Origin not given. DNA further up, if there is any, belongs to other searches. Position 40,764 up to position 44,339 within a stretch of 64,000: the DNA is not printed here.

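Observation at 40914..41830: AT-rich CoiA-like (Zn-ribbon + restriction-endonuclease-type) module fused in frame to the front of PcrA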

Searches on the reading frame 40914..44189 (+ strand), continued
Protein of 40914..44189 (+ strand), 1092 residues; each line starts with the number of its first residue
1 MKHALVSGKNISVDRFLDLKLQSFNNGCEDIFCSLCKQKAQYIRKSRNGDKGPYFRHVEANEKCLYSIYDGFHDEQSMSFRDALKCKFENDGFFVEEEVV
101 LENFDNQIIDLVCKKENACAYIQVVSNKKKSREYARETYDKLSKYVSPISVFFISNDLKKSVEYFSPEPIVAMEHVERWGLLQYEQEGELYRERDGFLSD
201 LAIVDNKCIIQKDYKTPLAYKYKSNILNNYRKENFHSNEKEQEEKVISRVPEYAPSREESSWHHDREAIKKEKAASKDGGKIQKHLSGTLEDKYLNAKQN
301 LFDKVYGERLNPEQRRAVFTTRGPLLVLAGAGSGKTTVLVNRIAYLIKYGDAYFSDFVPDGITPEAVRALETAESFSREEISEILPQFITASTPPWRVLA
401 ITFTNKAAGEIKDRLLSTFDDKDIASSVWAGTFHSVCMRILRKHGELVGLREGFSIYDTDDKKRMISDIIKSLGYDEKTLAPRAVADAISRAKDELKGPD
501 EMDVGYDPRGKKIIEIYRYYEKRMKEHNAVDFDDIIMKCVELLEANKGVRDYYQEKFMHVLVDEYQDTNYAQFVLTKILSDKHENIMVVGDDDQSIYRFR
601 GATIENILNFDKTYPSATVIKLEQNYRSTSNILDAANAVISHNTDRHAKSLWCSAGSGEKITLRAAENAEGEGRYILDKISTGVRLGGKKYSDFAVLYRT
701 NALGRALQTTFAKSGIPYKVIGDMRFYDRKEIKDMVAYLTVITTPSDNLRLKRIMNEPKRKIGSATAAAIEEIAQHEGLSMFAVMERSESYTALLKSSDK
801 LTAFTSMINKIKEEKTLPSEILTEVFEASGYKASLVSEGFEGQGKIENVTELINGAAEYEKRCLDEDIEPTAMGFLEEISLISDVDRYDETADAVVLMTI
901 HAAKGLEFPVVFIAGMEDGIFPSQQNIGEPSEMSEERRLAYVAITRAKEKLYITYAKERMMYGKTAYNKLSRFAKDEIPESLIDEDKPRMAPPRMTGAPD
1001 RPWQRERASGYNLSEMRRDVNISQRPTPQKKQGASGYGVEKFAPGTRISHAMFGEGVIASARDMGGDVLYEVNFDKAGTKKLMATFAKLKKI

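Call 9: find_homologous_proteins(query=window:40914-44189:+, max_evalue=1e-50)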
Query window:40914-44189:+ (1092 aa): 7996 proteins with E <= 1e-50 among 8000 candidates; the best 120 are listed.
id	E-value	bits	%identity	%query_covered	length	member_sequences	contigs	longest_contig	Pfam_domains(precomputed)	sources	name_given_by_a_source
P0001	0.0e+0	2067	100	84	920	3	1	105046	PF13538.13,PF01443.25,PF21196.4,PF13361.13,PF13245.13,PF00580.28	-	-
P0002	0.0e+0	1593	89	74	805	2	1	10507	PF13538.13,PF01443.25,PF21196.4,PF13361.13,PF13245.13,PF00580.28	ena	-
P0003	0.0e+0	1541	86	74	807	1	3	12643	PF13538.13,PF01443.25,PF21196.4,PF13361.13,PF13245.13,PF00580.28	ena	-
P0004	0.0e+0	1363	75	74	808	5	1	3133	PF13538.13,PF01443.25,PF21196.4,PF13361.13,PF13245.13,PF00580.28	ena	-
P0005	0.0e+0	1336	73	74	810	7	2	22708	PF13538.13,PF01443.25,PF21196.4,PF13361.13,PF13245.13,PF00580.28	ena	-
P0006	0.0e+0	1322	72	74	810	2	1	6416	PF13538.13,PF01443.25,PF21196.4,PF13361.13,PF13245.13,PF00580.28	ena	-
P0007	0.0e+0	1314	73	74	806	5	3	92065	PF13538.13,PF01443.25,PF21196.4,PF13361.13,PF13245.13,PF00580.28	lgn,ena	-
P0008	0.0e+0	1299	72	74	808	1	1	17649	PF13538.13,PF01443.25,PF21196.4,PF13604.13,PF13361.13,PF13245.13,PF00580.28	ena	-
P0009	0.0e+0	1273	71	74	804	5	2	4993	PF13538.13,PF01443.25,PF21196.4,PF13361.13,PF13245.13,PF00580.28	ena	-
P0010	0.0e+0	1272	71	74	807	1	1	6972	PF13538.13,PF01443.25,PF21196.4,PF13361.13,PF13245.13,PF00580.28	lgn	-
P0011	0.0e+0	1269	70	74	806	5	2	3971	PF13538.13,PF01443.25,PF21196.4,PF13361.13,PF13245.13,PF00580.28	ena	-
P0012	0.0e+0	1263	71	74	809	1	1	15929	PF13538.13,PF01443.25,PF21196.4,PF13361.13,PF13245.13,PF00580.28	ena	-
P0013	0.0e+0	1263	71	74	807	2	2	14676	PF13538.13,PF01443.25,PF21196.4,PF13361.13,PF13245.13,PF00580.28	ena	-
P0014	0.0e+0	1256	70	74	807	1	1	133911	PF13538.13,PF01443.25,PF21196.4,PF13361.13,PF13245.13,PF00580.28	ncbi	-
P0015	0.0e+0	1254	60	57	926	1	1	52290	PF13538.13,PF01443.25,PF21196.4,PF13604.13,PF13361.13,PF13245.13,PF00580.28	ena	-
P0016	0.0e+0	1252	69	74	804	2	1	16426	PF13538.13,PF01443.25,PF21196.4,PF13361.13,PF13245.13,PF00580.28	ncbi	-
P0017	0.0e+0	1251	70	74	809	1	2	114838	PF13538.13,PF01443.25,PF21196.4,PF13361.13,PF13245.13,PF00580.28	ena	-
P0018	0.0e+0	1251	71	74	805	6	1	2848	PF13538.13,PF01443.25,PF13361.13,PF13245.13,PF00580.28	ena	-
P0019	0.0e+0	1245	69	74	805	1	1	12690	PF13538.13,PF01443.25,PF21196.4,PF13361.13,PF13245.13,PF00580.28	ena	-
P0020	0.0e+0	1242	69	73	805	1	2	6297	PF13538.13,PF01443.25,PF21196.4,PF13604.13,PF13361.13,PF13245.13,PF00580.28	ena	-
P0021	0.0e+0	1238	69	73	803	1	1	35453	PF13538.13,PF01443.25,PF21196.4,PF13361.13,PF13245.13,PF00580.28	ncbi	-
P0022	0.0e+0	1237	69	73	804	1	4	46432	PF13538.13,PF01443.25,PF21196.4,PF13361.13,PF13245.13,PF00580.28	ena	-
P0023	0.0e+0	1237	70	73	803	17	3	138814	PF13538.13,PF01443.25,PF21196.4,PF13604.13,PF13361.13,PF13245.13,PF00580.28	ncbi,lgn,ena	-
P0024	0.0e+0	1236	68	74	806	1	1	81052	PF13538.13,PF01443.25,PF13361.13,PF13245.13,PF00580.28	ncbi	-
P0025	0.0e+0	1236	71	73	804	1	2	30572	PF13538.13,PF01443.25,PF21196.4,PF13361.13,PF13245.13,PF00580.28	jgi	-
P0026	0.0e+0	1236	70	73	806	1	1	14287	PF13538.13,PF01443.25,PF21196.4,PF13361.13,PF13245.13,PF00580.28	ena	-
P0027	0.0e+0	1235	68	73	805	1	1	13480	PF13538.13,PF01443.25,PF21196.4,PF13361.13,PF13245.13,PF00580.28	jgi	-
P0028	0.0e+0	1235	69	74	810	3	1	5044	PF13538.13,PF01443.25,PF21196.4,PF13604.13,PF13361.13,PF13245.13,PF00580.28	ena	-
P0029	0.0e+0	1235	69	73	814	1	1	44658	PF13538.13,PF01443.25,PF21196.4,PF13361.13,PF13245.13,PF00580.28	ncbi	-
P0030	0.0e+0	1233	68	74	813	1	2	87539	PF13538.13,PF01443.25,PF21196.4,PF13604.13,PF13361.13,PF13245.13,PF00580.28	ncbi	-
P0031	0.0e+0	1232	69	74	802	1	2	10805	PF13538.13,PF01443.25,PF21196.4,PF13361.13,PF13245.13,PF00580.28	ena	-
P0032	0.0e+0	1231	69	73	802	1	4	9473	PF13538.13,PF01443.25,PF13361.13,PF13245.13,PF00580.28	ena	-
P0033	0.0e+0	1230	69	74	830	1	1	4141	PF13538.13,PF01443.25,PF21196.4,PF13361.13,PF13245.13,PF00580.28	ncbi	-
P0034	0.0e+0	1230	69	73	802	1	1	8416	PF13538.13,PF01443.25,PF13361.13,PF13245.13,PF00580.28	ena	-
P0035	0.0e+0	1230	69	74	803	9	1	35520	PF13538.13,PF01443.25,PF13361.13,PF13245.13,PF00580.28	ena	-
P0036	0.0e+0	1229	68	74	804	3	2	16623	PF13538.13,PF01443.25,PF13604.13,PF13361.13,PF13245.13,PF00580.28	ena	-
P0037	0.0e+0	1228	69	74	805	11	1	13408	PF13538.13,PF01443.25,PF13361.13,PF13245.13,PF00580.28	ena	-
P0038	0.0e+0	1228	69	73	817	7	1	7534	PF13538.13,PF01443.25,PF21196.4,PF13361.13,PF13245.13,PF00580.28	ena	-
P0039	0.0e+0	1227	69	73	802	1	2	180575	PF13538.13,PF01443.25,PF13361.13,PF13245.13,PF00580.28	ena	-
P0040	0.0e+0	1226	69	73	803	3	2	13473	PF13538.13,PF01443.25,PF13361.13,PF13245.13,PF00580.28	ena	-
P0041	0.0e+0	1226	69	74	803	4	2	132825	PF13538.13,PF01443.25,PF21196.4,PF13361.13,PF13245.13,PF00580.28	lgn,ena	-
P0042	0.0e+0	1226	69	73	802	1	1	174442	PF13538.13,PF01443.25,PF21196.4,PF13361.13,PF13245.13,PF00580.28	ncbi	-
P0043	0.0e+0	1226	67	74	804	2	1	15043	PF13538.13,PF01443.25,PF21196.4,PF13361.13,PF13245.13,PF00580.28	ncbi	-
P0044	0.0e+0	1225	68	74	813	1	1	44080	PF13538.13,PF01443.25,PF21196.4,PF13361.13,PF13245.13,PF00580.28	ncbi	-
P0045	0.0e+0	1225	69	73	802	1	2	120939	PF13538.13,PF01443.25,PF13361.13,PF13245.13,PF00580.28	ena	-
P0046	0.0e+0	1225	68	74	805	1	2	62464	PF13538.13,PF01443.25,PF13361.13,PF13245.13,PF00580.28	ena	-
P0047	0.0e+0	1225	68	73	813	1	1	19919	PF13538.13,PF01443.25,PF21196.4,PF13361.13,PF13245.13,PF00580.28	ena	-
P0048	0.0e+0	1225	69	74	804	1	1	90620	PF13538.13,PF01443.25,PF13361.13,PF13245.13,PF00580.28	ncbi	-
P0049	0.0e+0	1225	69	74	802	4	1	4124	PF13538.13,PF01443.25,PF13361.13,PF13245.13,PF00580.28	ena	-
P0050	0.0e+0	1225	69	73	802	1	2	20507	PF13538.13,PF01443.25,PF13361.13,PF13245.13,PF00580.28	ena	-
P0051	0.0e+0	1224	68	74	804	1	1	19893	PF13538.13,PF01443.25,PF13361.13,PF13245.13,PF00580.28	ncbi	-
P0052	0.0e+0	1224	68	74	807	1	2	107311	PF13538.13,PF01443.25,PF21196.4,PF13361.13,PF13245.13,PF00580.28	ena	-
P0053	0.0e+0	1224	68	73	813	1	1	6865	PF13538.13,PF01443.25,PF13361.13,PF13245.13,PF00580.28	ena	-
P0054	0.0e+0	1223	67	76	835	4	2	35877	PF13538.13,PF01443.25,PF21196.4,PF13361.13,PF13245.13,PF00580.28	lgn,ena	-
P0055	0.0e+0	1223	68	73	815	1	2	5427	PF13538.13,PF01443.25,PF21196.4,PF13361.13,PF13245.13,PF00580.28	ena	-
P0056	0.0e+0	1223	69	73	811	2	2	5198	PF13538.13,PF01443.25,PF13604.13,PF13361.13,PF13245.13,PF00580.28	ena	-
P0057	0.0e+0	1223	70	73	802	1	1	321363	PF13538.13,PF01443.25,PF21196.4,PF13361.13,PF13245.13,PF00580.28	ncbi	-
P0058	0.0e+0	1222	69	74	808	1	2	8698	PF13538.13,PF01443.25,PF21196.4,PF13361.13,PF13245.13,PF00580.28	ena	-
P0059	0.0e+0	1222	69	73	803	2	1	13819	PF13538.13,PF01443.25,PF21196.4,PF13361.13,PF13245.13,PF00580.28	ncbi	-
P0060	0.0e+0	1222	69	73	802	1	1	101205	PF13538.13,PF01443.25,PF21196.4,PF13361.13,PF13245.13,PF00580.28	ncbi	-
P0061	0.0e+0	1222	69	73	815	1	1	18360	PF13538.13,PF01443.25,PF21196.4,PF13604.13,PF13361.13,PF13245.13,PF00580.28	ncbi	-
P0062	0.0e+0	1222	69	73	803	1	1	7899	PF13538.13,PF01443.25,PF13361.13,PF13245.13,PF00580.28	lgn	-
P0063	0.0e+0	1222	69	73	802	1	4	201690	PF13538.13,PF01443.25,PF13361.13,PF13245.13,PF00580.28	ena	-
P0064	0.0e+0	1221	69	74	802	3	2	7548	PF13538.13,PF01443.25,PF21196.4,PF13361.13,PF13245.13,PF00580.28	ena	-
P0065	0.0e+0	1221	68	73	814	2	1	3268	PF13538.13,PF01443.25,PF13361.13,PF13245.13,PF00580.28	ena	-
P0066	0.0e+0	1221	69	74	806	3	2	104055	PF13538.13,PF01443.25,PF21196.4,PF13361.13,PF13245.13,PF00580.28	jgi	-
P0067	0.0e+0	1221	68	73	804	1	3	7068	PF13538.13,PF01443.25,PF21196.4,PF13604.13,PF13361.13,PF13245.13,PF00580.28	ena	-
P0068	0.0e+0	1221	68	73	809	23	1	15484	PF13538.13,PF01443.25,PF21196.4,PF13361.13,PF13245.13,PF00580.28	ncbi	-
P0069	0.0e+0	1220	68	73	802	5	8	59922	PF13538.13,PF01443.25,PF21196.4,PF13361.13,PF13245.13,PF00580.28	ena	-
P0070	0.0e+0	1220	68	74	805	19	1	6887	PF13538.13,PF01443.25,PF21196.4,PF13361.13,PF13245.13,PF00580.28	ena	-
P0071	0.0e+0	1220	68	73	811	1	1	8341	PF13538.13,PF01443.25,PF13361.13,PF13245.13,PF00580.28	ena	-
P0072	0.0e+0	1219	69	73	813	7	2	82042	PF13538.13,PF01443.25,PF13604.13,PF13361.13,PF13245.13,PF00580.28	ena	-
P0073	0.0e+0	1219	68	73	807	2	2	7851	PF13538.13,PF01443.25,PF21196.4,PF13361.13,PF13245.13,PF00580.28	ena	-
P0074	0.0e+0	1219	69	73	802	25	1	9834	PF13538.13,PF01443.25,PF21196.4,PF13361.13,PF13245.13,PF00580.28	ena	-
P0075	0.0e+0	1218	69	74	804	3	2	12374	PF13538.13,PF01443.25,PF21196.4,PF13361.13,PF13245.13,PF00580.28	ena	-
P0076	0.0e+0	1218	68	74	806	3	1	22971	PF13538.13,PF01443.25,PF21196.4,PF13361.13,PF13245.13,PF00580.28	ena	-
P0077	0.0e+0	1218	69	73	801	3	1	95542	PF13538.13,PF01443.25,PF21196.4,PF13361.13,PF13245.13,PF00580.28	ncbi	-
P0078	0.0e+0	1218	68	73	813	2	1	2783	PF13538.13,PF01443.25,PF21196.4,PF13361.13,PF13245.13,PF00580.28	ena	-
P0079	0.0e+0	1218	68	73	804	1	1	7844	PF13538.13,PF01443.25,PF21196.4,PF13604.13,PF13361.13,PF13245.13,PF00580.28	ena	-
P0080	0.0e+0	1216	69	74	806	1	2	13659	PF13538.13,PF01443.25,PF21196.4,PF13361.13,PF13245.13,PF00580.28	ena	-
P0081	0.0e+0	1216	69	73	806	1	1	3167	PF13538.13,PF01443.25,PF21196.4,PF13361.13,PF13245.13,PF00580.28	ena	-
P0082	0.0e+0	1215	68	73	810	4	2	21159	PF13538.13,PF01443.25,PF21196.4,PF13361.13,PF13245.13,PF00580.28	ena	-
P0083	0.0e+0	1215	67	74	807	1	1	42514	PF13538.13,PF01443.25,PF21196.4,PF13604.13,PF13361.13,PF13245.13,PF00580.28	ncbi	-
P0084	0.0e+0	1214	68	74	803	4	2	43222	PF13538.13,PF01443.25,PF21196.4,PF13604.13,PF13361.13,PF13245.13,PF00580.28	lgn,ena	-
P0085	0.0e+0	1214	68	74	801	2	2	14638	PF13538.13,PF01443.25,PF21196.4,PF13361.13,PF13245.13,PF00580.28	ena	-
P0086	0.0e+0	1213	67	73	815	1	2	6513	PF13538.13,PF01443.25,PF13361.13,PF13245.13,PF00580.28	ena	-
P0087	0.0e+0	1213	68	73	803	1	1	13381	PF13538.13,PF01443.25,PF21196.4,PF13361.13,PF13245.13,PF00580.28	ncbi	-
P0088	0.0e+0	1213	69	74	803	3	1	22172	PF13538.13,PF01443.25,PF21196.4,PF13361.13,PF13245.13,PF00580.28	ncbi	-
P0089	0.0e+0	1213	68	73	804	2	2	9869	PF13538.13,PF01443.25,PF21196.4,PF13361.13,PF13245.13,PF00580.28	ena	-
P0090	0.0e+0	1213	68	73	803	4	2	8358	PF13538.13,PF01443.25,PF13604.13,PF13361.13,PF13245.13,PF00580.28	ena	-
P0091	0.0e+0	1212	68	75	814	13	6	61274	PF13538.13,PF01443.25,PF21196.4,PF13604.13,PF13361.13,PF13245.13,PF00580.28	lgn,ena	-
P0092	0.0e+0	1212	67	73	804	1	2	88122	PF13538.13,PF01443.25,PF21196.4,PF13361.13,PF13245.13,PF00580.28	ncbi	-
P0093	0.0e+0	1212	68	73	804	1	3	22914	PF13538.13,PF01443.25,PF13361.13,PF13245.13,PF00580.28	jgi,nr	nr:ATP-dependent DNA helicase PcrA [Oscillospiraceae bacterium]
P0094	0.0e+0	1211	67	74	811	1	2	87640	PF13538.13,PF01443.25,PF13361.13,PF13245.13,PF00580.28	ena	-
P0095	0.0e+0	1211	68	73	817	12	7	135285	PF13538.13,PF01443.25,PF21196.4,PF13361.13,PF13245.13,PF00580.28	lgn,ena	-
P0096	0.0e+0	1211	68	73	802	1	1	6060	PF13538.13,PF01443.25,PF13604.13,PF13361.13,PF13245.13,PF00580.28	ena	-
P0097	0.0e+0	1211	67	73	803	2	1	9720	PF13538.13,PF01443.25,PF21196.4,PF13361.13,PF13245.13,PF00580.28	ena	-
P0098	0.0e+0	1211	68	73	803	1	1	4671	PF13538.13,PF01443.25,PF21196.4,PF13361.13,PF13245.13,PF00580.28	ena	-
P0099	0.0e+0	1211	67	73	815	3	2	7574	PF13538.13,PF01443.25,PF13361.13,PF13245.13,PF00580.28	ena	-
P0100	0.0e+0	1211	68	73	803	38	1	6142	PF13538.13,PF01443.25,PF13604.13,PF13361.13,PF13245.13,PF00580.28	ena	-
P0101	0.0e+0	1211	67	74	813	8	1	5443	PF13538.13,PF01443.25,PF13361.13,PF13245.13,PF00580.28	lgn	-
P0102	0.0e+0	1210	67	74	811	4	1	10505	PF13538.13,PF01443.25,PF13361.13,PF13245.13,PF00580.28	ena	-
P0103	0.0e+0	1210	68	73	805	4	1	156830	PF13538.13,PF01443.25,PF21196.4,PF13361.13,PF13245.13,PF00580.28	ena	-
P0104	0.0e+0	1210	68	73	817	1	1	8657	PF13538.13,PF01443.25,PF21196.4,PF13361.13,PF13245.13,PF00580.28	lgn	-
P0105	0.0e+0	1210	68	73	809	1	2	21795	PF13538.13,PF01443.25,PF21196.4,PF13361.13,PF13245.13,PF00580.28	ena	-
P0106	0.0e+0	1209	67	74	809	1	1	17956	PF13538.13,PF01443.25,PF13361.13,PF13245.13,PF00580.28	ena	-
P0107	0.0e+0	1209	67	73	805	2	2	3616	PF13538.13,PF01443.25,PF21196.4,PF13361.13,PF13245.13,PF00580.28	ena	-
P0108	0.0e+0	1209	68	73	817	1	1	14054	PF13538.13,PF01443.25,PF21196.4,PF13361.13,PF13245.13,PF00580.28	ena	-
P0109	0.0e+0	1209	67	73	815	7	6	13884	PF13538.13,PF01443.25,PF21196.4,PF13604.13,PF13361.13,PF13245.13,PF00580.28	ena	-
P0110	0.0e+0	1209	68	73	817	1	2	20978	PF13538.13,PF01443.25,PF21196.4,PF13361.13,PF13245.13,PF00580.28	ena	-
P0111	0.0e+0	1208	68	73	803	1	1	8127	PF13538.13,PF01443.25,PF21196.4,PF13361.13,PF13245.13,PF00580.28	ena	-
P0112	0.0e+0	1208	68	73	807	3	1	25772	PF13538.13,PF01443.25,PF13361.13,PF13245.13,PF00580.28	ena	-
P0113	0.0e+0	1208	68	73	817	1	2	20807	PF13538.13,PF01443.25,PF21196.4,PF13361.13,PF13245.13,PF00580.28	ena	-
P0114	0.0e+0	1208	67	73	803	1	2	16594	PF13538.13,PF01443.25,PF21196.4,PF13361.13,PF13245.13,PF00580.28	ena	-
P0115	0.0e+0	1207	67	73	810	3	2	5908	PF13538.13,PF01443.25,PF13361.13,PF13245.13,PF00580.28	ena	-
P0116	0.0e+0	1207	66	73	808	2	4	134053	PF13538.13,PF01443.25,PF21196.4,PF13361.13,PF13245.13,PF00580.28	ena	-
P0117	0.0e+0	1207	68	73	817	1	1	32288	PF13538.13,PF01443.25,PF21196.4,PF13361.13,PF13245.13,PF00580.28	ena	-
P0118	0.0e+0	1207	67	73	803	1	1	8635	PF13538.13,PF01443.25,PF21196.4,PF13361.13,PF13245.13,PF00580.28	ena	-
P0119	0.0e+0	1207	68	74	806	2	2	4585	PF13538.13,PF01443.25,PF21196.4,PF13361.13,PF13245.13,PF00580.28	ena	-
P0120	0.0e+0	1206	68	73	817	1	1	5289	PF13538.13,PF01443.25,PF21196.4,PF13361.13,PF13245.13,PF00580.28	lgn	-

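Call 11: find_encoding_contigs(protein=P0002, flank=10000, max_places=3)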
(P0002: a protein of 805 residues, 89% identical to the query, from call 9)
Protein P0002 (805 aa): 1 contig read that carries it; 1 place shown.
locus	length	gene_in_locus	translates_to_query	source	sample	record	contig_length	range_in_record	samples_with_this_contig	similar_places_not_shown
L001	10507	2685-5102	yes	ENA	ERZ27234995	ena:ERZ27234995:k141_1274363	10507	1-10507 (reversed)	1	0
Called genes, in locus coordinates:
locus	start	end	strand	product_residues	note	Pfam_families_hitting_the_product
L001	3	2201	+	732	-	?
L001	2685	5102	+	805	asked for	PF00580:UvrD-helicase, PF01443:Viral_helicase1 (faint), PF13245:AAA_19, PF00580:UvrD-helicase, PF13361:UvrD_C, PF13538:UvrD_C_2, PF21196:PcrA_UvrD_tudor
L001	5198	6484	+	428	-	PF00675:Peptidase_M16, PF05193:Peptidase_M16_C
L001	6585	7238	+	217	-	PF00702:Hydrolase, PF12710:HAD (faint), PF13419:HAD_2, PF13242:Hydrolase_like (weak)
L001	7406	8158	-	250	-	PF00165:HTH_AraC, PF12833:HTH_18, PF00165:HTH_AraC (weak)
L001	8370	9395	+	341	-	PF08240:ADH_N (weak), PF16912:Glu_dehyd_C (weak), PF00107:ADH_zinc_N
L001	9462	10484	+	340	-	PF01408:GFO_IDH_MocA (faint), PF22725:GFO_IDH_MocA_C3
